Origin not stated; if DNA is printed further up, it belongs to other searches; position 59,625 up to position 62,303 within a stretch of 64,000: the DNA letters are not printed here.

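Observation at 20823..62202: Five near-identical sigma54 (-24/-12) promoter 16-mers head the permease operons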

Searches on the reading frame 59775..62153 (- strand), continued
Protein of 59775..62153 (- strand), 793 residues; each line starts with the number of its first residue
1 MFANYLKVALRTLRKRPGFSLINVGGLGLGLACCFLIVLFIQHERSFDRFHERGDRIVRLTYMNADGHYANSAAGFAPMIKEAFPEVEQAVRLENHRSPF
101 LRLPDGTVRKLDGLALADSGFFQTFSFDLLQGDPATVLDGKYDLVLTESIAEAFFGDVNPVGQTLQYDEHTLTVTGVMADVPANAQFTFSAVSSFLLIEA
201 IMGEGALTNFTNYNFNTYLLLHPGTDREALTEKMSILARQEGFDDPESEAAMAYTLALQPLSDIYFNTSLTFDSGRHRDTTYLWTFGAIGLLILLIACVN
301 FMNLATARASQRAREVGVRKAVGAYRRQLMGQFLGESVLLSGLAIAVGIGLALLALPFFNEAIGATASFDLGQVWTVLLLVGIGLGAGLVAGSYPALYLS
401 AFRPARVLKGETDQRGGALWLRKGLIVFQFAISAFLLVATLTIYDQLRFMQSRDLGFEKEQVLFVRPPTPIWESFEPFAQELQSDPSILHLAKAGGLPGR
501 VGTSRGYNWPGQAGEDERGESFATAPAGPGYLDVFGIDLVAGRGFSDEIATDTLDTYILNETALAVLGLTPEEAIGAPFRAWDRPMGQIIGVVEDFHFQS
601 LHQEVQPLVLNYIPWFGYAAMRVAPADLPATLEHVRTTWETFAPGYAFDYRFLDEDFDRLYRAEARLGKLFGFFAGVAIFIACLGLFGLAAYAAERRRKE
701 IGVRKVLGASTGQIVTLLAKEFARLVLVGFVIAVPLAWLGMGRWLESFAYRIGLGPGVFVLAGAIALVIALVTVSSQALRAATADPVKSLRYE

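Call 57: search_protein_families(library=pfam, proteins=[P0134, L165:2699-4039:+, L165:4251-5030:+, L167:11725-13053:+], max_evalue=0.01)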
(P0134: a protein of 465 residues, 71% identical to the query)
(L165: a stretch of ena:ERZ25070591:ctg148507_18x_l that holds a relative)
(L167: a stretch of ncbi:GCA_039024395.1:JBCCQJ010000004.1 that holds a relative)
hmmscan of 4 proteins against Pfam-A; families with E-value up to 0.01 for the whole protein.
P0134 (465 aa): 14 families
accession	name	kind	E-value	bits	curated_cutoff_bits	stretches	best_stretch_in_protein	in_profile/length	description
PF00158.32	Sigma54_activat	-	8.7e-67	224.4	20.2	1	156-322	1-167/168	Sigma-54 interaction domain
PF14532.12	Sigma54_activ_2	-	2e-23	83.6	25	1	157-327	1-138/138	Sigma-54 interaction domain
PF25601.1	AAA_lid_14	-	1.2e-22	80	27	1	328-399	1-72/87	AAA+ ATPase lid domain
PF00072.30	Response_reg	-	3.1e-22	79.3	30.2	1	9-122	2-110/111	Response regulator receiver domain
PF02954.25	HTH_8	-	5.3e-16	58.5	22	1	423-463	2-42/42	Bacterial regulatory protein, Fis family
PF01078.27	Mg_chelatase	-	1.6e-07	31.4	20.3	1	235-298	93-158/207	Magnesium chelatase, subunit ChlI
PF07728.20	AAA_5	-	2.6e-07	31.2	22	1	179-300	1-125/139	AAA domain (dynein-related subfamily)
PF18024.7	HTH_50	-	5.2e-05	23.3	27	1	423-465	8-49/50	Helix-turn-helix domain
PF13518.12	HTH_28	-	0.00017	22.1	25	1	429-463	4-36/52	Helix-turn-helix domain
PF13556.12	HTH_30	-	0.00029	21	27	1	435-462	8-35/59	PucR C-terminal helix-turn-helix domain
PF13191.12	AAA_16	-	0.00091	20.2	32.6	1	160-274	6-122/167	AAA ATPase domain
PF07724.20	AAA_2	-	0.0016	18.9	27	1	178-279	4-106/166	AAA domain (Cdc48 subfamily)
PF00004.35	AAA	-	0.0022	18.9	21.2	1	180-299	1-111/131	ATPase family associated with various cellular activities (AAA)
PF13551.12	HTH_29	-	0.0042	17.6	28.1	0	435-463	7-36/64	Winged helix-turn helix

L165:2699-4039:+ (447 aa): 3 families
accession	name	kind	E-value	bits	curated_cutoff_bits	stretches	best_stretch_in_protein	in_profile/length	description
PF13437.12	HlyD_3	-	6.2e-14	53.1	22.2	1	265-348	1-90/106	HlyD family secretion protein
PF16576.10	HlyD_D23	-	1.7e-09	37.7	30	1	109-341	23-189/214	Barrel-sandwich domain of CusB or HlyD membrane-fusion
PF00364.28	Biotin_lipoyl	-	0.00093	19.4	22.1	0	116-139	16-39/73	Biotin-requiring enzyme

L165:4251-5030:+ (260 aa): 11 families
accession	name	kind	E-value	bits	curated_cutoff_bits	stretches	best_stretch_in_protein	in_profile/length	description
PF00005.33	ABC_tran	-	8.5e-36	124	25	1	33-180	2-136/137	ABC transporter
PF13304.12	AAA_21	-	8.7e-08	33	27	1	45-99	2-59/304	AAA domain, putative AbiEii toxin, Type IV TA system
PF02463.25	SMC_N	-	6.4e-05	22.9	40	0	150-225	134-212/220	RecF/RecN/SMC N terminal domain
PF03193.22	RsgA_GTPase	-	0.00032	21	30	1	23-62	88-126/174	RsgA GTPase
PF13481.12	AAA_25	-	0.0011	19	27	0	39-59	30-50/195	AAA domain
PF13555.12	AAA_29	-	0.0014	18.7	27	1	34-59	14-39/61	P-loop containing region of AAA domain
PF13401.12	AAA_22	-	0.0018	19.1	27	1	42-69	5-32/130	AAA domain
PF03215.21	Rad17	-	0.0033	17.8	23.8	1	26-63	30-66/186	Rad17 P-loop domain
PF20703.3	nSTAND1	-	0.0044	17.2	27.1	1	35-60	26-51/379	Novel STAND NTPase 1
PF13191.12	AAA_16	-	0.0065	17.4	32.6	1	38-75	20-57/167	AAA ATPase domain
PF13238.12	AAA_18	-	0.0099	16.8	29.4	0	45-63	1-19/128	AAA domain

L167:11725-13053:+ (443 aa): 3 families
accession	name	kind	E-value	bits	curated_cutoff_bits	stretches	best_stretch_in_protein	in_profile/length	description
PF02518.31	HATPase_c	-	1.3e-23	84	26.4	1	339-443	2-107/111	Histidine kinase-, DNA gyrase B-, and HSP90-like ATPase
PF00512.31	HisKA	-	0.00033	21.1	26.9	1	230-296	2-64/66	His Kinase A (phospho-acceptor) domain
PF13581.12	HATPase_c_2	-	0.00097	19.6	27.4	1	342-421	31-110/127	Histidine kinase-like ATPase domain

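Call 65: search_protein_families(library=ncbifam, proteins=[P0134, L165:2699-4039:+, L165:4251-5030:+], max_evalue=0.00001)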
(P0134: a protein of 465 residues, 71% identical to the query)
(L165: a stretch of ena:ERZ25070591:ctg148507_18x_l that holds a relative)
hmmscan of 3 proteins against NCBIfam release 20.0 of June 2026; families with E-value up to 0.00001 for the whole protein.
P0134 (465 aa): 64 families (the best 25 are shown)
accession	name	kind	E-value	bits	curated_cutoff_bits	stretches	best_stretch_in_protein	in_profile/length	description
TIGR02915.1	PEP_resp_reg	equivalog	8.4e-122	407.2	502.6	1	9-465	2-444/445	PEP-CTERM-box response regulator transcription factor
NF008469.0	PRK11361.1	equivalog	2.1e-111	372.9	714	1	7-464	6-455/461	acetoacetate metabolism transcriptional regulator AtoC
NF007689.0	PRK10365.1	equivalog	1.7e-107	360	760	1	9-460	9-439/441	sigma-54-dependent response regulator transcription factor ZraR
TIGR01818.1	ntrC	equivalog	1.5e-103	347.1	558.6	1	9-461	2-461/463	nitrogen regulation protein NR(I)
NF051870.1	NAssimRespRegNtrX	equivalog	3.1e-99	332.9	600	1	9-464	5-451/452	nitrogen assimilation response regulator NtrX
TIGR01817.1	nifA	equivalog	9e-98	328.3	528.85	1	128-401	170-442/534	nif-specific transcriptional activator NifA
NF041552.1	TF_PrdR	equivalog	2.3e-97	326.7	795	1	133-464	246-577/577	sigma-54 dependent transcriptional regulator PrdR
NF003451.0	PRK05022.1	equivalog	2.3e-94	316.9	476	1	120-464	157-509/512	nitric oxide reductase transcriptional regulator NorR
NF041946.1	LuxO_transreg_Vib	equivalog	2.4e-92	310.1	800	1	20-463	11-460/463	quorum-sensing sigma-54 dependent transcriptional regulator LuxO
TIGR02329.1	propionate_PrpR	equivalog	4.9e-88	296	499.2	1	126-461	186-525/526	propionate catabolism operon regulatory protein PrpR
NF011695.0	PRK15115.1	equivalog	1.1e-86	291.3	763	1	7-462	8-435/445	two-component system response regulator GlrR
NF038308.1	RNA_repair_RtcR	equivalog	2.3e-86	290.8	650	1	94-463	123-516/530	RNA repair transcriptional activator RtcR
NF049963.1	RespRegFlgRCampy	domain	8.2e-84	281.9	750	1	49-465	44-429/429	fla regulon two-component system response regulator FlgR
NF050807.1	TransRegFlbDCaul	equivalog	2.8e-83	280.3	750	1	85-463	73-438/454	sigma-54-dependent transcriptional regulator FlbD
TIGR02974.1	phageshock_pspF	equivalog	2.1e-82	277.1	443.55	1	156-389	1-235/336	phage shock protein operon transcriptional activator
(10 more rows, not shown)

L165:2699-4039:+ (447 aa): 10 families
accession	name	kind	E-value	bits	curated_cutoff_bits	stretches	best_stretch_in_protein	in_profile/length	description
NF038010.1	ABC_adapt_DarC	equivalog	3.3e-57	194.1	450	1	44-435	11-405/417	darobactin export ABC transporter periplasmic adaptor subunit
TIGR01730.1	RND_mfp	subfamily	3e-35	121.7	94.9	2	238-437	109-312/322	efflux RND transporter periplasmic adaptor subunit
TIGR00999.1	8a0102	subfamily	2.5e-26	92.4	319.3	1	230-434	57-266/271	CzcB/NccB family metal efflux transporter periplasmic adaptor subunit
NF002939.0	PRK03598.1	equivalog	4.2e-10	39.3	393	1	98-324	38-265/332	secretion protein HlyD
NF008589.1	PRK11556.1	equivalog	4.3e-10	39.1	391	0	68-169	47-148/392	MdtA/MuxA family multidrug efflux RND transporter periplasmic adaptor subunit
TIGR00998.1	8a0101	subfamily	2.8e-09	36.4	390.8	1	110-323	47-264/334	EmrA/EmrK family multidrug efflux transporter periplasmic adaptor subunit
NF008606.0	PRK11578.1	equivalog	2.7e-08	33.3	342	1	72-434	28-364/371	macrolide transporter subunit MacA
TIGR01843.1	type_I_hlyD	subfamily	1.4e-06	27.5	208.65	0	148-324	158-333/422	HlyD family type I secretion periplasmic adaptor subunit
NF011715.0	PRK15136.1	equivalog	2.3e-06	26.5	563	1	106-322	62-274/390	multidrug efflux MFS transporter periplasmic adaptor subunit EmrA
NF033138.2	RND-peri-MexC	equivalog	6.7e-06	25.5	625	0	331-437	256-362/375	MexC family multidrug efflux RND transporter periplasmic adaptor subunit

L165:4251-5030:+ (260 aa): 185 families (the best 25 are shown)
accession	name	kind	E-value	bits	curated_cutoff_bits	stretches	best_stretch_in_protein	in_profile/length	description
NF038007.1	ABC_ATP_DarD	equivalog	4.4e-80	268.2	375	1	13-229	2-218/218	darobactin export ABC transporter ATP-binding protein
NF007826.0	PRK10535.1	equivalog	2.3e-70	237.7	966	1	11-237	3-229/648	macrolide ABC transporter ATP-binding protein/permease MacB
TIGR03608.1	L_ocin_972_ABC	subfamily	1.2e-66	224.1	254.85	1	29-224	11-206/206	putative bacteriocin export ABC transporter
TIGR02211.1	LolD_lipo_ex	equivalog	1.3e-64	217.7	307.75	1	12-230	1-220/221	lipoprotein-releasing ABC transporter ATP-binding protein LolD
TIGR02673.1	FtsE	equivalog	3.8e-63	213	264.85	1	18-213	4-198/214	cell division ATP-binding protein FtsE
NF008639.0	PRK11629.1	equivalog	4.1e-60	203.1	360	1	11-232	5-227/234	lipoprotein-releasing ABC transporter ATP-binding protein LolD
NF007879.0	PRK10584.1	equivalog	3.2e-59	200.4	336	1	14-232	8-227/228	putative ABC transporter ATP-binding protein YbbA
TIGR02982.1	heterocyst_DevA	subfamily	1.2e-56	191.8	295.8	1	13-229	2-219/220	ABC exporter ATP-binding subunit, DevA family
TIGR02315.1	ABC_phnC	equivalog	1.1e-50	172.3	266.1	1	13-232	2-227/243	phosphonate ABC transporter ATP-binding protein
TIGR03265.1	PhnT2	equivalog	2.3e-50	171.8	457.7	1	26-230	15-214/353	putative 2-aminoethylphosphonate ABC transporter ATP-binding protein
NF040933.2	ABC_arch_GlcV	equivalog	2e-48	165.1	450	1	13-229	3-220/357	glucose ABC transporter ATP-binding protein GlcV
NF007027.0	PRK09493.1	equivalog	5.5e-48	163.4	379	1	28-231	13-216/240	glutamine ABC transporter ATP-binding protein GlnQ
TIGR01186.1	proV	subfamily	3.4e-47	161.3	326.6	1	30-230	7-209/363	betaine/proline/choline family ABC transporter ATP-binding protein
TIGR00968.1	3a0106s01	subfamily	2.1e-45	155.1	342.75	1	28-230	12-210/237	sulfate ABC transporter ATP-binding protein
TIGR02314.1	ABC_MetN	equivalog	4.1e-45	154.3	499.7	1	12-211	1-200/343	methionine ABC transporter ATP-binding protein MetN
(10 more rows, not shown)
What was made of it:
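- Closest known: Classical NtrC-type sigma-54 promoters with tandem upstream activator sites. Different: Its best hit is the PEP-CTERM-box regulator at 407 bits against a cut-off of 502.6 (call 65).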

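Call 72: search_solved_structures(query=P0134, max_evalue=1e-40)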
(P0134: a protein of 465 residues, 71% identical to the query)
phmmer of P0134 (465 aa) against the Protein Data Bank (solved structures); distinct sequences matched with E-value up to 1e-40: 35.
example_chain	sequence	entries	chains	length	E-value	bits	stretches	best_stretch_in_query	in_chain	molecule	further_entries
4l4u_A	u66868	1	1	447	1.7e-89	304.1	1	8-465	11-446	Transcriptional regulator (NtrC family)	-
1ny5_A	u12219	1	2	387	4.4e-85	289.6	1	8-393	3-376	transcriptional regulator (NtrC family)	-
1ojl_A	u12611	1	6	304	2.9e-82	280.3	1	155-460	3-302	TRANSCRIPTIONAL REGULATORY PROTEIN ZRAR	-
3dzd_A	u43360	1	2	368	5.4e-76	259.6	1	7-394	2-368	Transcriptional regulator (NtrC family)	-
9qq6_C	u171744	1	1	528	1.3e-73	251.8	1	126-461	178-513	Nif-specific regulatory protein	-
5ep0_A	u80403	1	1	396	6.2e-73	249.5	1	8-387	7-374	Putative repressor protein luxO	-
5m7n_A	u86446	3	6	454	3.2e-71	243.9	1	8-464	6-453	Nitrogen assimilation regulatory protein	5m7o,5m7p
4ly6_A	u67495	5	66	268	3.4e-68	233.9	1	138-393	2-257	Transcriptional regulator (NtrC family)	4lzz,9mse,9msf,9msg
1ny6_A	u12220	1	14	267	6.2e-68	233.1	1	139-393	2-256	transcriptional regulator (NtrC family)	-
8p53_C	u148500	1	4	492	8.7e-68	232.6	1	8-393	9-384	Transcriptional regulator FleQ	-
3m0e_A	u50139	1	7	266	7e-67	229.6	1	141-393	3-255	Transcriptional regulator (NtrC family)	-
6iy8_A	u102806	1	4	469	2.1e-65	224.7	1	135-390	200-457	Positive regulator CapR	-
5exx_A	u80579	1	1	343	5.3e-65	223.4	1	155-394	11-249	Transcriptional regulator FleQ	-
8pb9_D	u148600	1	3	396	1.2e-63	218.9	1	8-389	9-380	Transcriptional regulator FleQ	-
6jdi_A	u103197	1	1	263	2.9e-63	217.7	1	155-390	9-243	Nitrogen assimilation regulatory protein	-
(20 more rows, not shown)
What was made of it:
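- Closest known: Classical NtrC-type sigma-54 promoters with tandem upstream activator sites. Same: The closest solved structures are Aquifex NtrC-family proteins (4l4u, 1ny5) and ZraR (1ojl) (call 72).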
